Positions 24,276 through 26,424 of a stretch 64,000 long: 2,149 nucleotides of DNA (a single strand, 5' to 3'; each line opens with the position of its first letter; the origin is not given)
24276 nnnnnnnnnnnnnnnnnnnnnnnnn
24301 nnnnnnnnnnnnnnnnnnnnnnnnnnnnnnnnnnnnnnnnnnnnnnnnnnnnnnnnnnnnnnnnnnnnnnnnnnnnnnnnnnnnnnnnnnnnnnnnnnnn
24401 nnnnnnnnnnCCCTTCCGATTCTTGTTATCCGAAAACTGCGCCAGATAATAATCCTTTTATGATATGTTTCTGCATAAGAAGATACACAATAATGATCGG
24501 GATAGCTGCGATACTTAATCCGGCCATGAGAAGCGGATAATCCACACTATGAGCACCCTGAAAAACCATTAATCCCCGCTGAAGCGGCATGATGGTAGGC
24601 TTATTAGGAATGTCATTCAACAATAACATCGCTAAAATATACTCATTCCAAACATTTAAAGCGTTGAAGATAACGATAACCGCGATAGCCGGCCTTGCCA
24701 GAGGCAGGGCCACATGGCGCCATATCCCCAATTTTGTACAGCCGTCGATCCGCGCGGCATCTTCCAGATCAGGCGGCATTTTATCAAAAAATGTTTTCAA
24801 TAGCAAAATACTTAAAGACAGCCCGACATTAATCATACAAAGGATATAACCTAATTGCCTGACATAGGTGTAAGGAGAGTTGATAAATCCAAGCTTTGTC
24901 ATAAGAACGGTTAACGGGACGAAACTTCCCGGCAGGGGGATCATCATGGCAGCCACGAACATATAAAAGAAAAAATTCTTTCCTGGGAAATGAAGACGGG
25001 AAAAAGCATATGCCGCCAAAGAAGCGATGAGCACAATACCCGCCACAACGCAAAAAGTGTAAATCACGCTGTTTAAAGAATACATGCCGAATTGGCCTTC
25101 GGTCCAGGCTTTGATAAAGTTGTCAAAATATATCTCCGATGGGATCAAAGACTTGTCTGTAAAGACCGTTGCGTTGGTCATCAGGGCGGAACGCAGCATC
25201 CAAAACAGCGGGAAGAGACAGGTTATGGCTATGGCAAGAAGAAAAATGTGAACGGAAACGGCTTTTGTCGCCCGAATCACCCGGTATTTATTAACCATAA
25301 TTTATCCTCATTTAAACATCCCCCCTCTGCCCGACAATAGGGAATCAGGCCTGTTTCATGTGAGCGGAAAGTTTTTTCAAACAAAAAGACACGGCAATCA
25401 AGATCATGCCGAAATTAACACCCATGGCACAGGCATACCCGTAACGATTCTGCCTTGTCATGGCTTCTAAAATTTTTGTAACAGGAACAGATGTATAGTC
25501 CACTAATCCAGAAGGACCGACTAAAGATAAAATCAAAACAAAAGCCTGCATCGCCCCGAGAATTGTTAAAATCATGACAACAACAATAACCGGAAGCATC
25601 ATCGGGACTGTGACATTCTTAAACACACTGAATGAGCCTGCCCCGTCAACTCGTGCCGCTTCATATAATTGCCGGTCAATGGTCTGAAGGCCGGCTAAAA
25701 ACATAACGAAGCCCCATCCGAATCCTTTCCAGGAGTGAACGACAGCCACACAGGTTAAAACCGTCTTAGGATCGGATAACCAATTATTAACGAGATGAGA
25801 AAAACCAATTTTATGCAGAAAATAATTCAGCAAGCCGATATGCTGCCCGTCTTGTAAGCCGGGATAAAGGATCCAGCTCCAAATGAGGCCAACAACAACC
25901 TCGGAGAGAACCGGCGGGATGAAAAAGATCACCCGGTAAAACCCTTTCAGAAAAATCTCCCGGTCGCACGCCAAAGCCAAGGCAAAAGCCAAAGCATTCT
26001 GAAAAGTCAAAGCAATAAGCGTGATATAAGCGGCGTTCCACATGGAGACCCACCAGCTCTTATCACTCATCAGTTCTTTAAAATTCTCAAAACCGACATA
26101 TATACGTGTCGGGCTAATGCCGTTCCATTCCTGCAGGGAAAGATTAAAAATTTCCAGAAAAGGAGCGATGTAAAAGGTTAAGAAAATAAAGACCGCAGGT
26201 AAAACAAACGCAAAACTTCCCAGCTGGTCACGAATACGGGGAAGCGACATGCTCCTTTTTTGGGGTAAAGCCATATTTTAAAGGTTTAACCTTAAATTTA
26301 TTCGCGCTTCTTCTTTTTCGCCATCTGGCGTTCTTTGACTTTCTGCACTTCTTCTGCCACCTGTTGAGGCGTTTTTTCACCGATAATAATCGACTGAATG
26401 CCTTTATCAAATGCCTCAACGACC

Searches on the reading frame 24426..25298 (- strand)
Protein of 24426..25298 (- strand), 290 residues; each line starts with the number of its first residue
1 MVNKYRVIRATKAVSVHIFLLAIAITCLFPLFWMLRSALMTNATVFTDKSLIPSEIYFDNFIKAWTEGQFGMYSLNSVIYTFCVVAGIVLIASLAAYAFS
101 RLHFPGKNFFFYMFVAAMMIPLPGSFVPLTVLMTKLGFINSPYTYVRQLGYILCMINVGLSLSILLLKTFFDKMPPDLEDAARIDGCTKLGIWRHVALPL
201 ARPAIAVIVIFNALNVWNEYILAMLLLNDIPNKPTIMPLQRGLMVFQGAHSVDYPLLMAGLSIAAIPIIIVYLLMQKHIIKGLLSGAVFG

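Call 73: search_protein_families(library=pfam, proteins=[window:24426-25298:-], max_evalue=0.00001)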
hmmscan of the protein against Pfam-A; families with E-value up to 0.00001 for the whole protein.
window:24426-25298:- (290 aa): 1 family
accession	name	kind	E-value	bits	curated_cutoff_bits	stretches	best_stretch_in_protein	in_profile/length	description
PF00528.27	BPD_transp_1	-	1.2e-14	54.9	26.4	1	89-282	2-181/184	Binding-protein-dependent transport system inner membrane component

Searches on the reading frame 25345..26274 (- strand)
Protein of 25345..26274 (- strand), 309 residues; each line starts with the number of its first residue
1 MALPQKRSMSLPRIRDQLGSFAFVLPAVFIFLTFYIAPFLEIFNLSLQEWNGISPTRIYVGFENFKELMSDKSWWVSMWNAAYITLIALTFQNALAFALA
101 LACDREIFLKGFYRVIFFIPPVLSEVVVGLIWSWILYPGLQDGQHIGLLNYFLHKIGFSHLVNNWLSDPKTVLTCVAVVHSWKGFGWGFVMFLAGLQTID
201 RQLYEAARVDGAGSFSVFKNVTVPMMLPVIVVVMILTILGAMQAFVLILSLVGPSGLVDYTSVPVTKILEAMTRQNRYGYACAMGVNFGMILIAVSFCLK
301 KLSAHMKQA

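Call 73: search_protein_families(library=pfam, proteins=[window:25345-26274:-], max_evalue=0.00001)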
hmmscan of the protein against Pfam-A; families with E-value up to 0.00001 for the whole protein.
window:25345-26274:- (309 aa): 1 family
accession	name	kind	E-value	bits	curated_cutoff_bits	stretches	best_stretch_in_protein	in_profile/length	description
PF00528.27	BPD_transp_1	-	6.6e-18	65.5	26.4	1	97-297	4-169/184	Binding-protein-dependent transport system inner membrane component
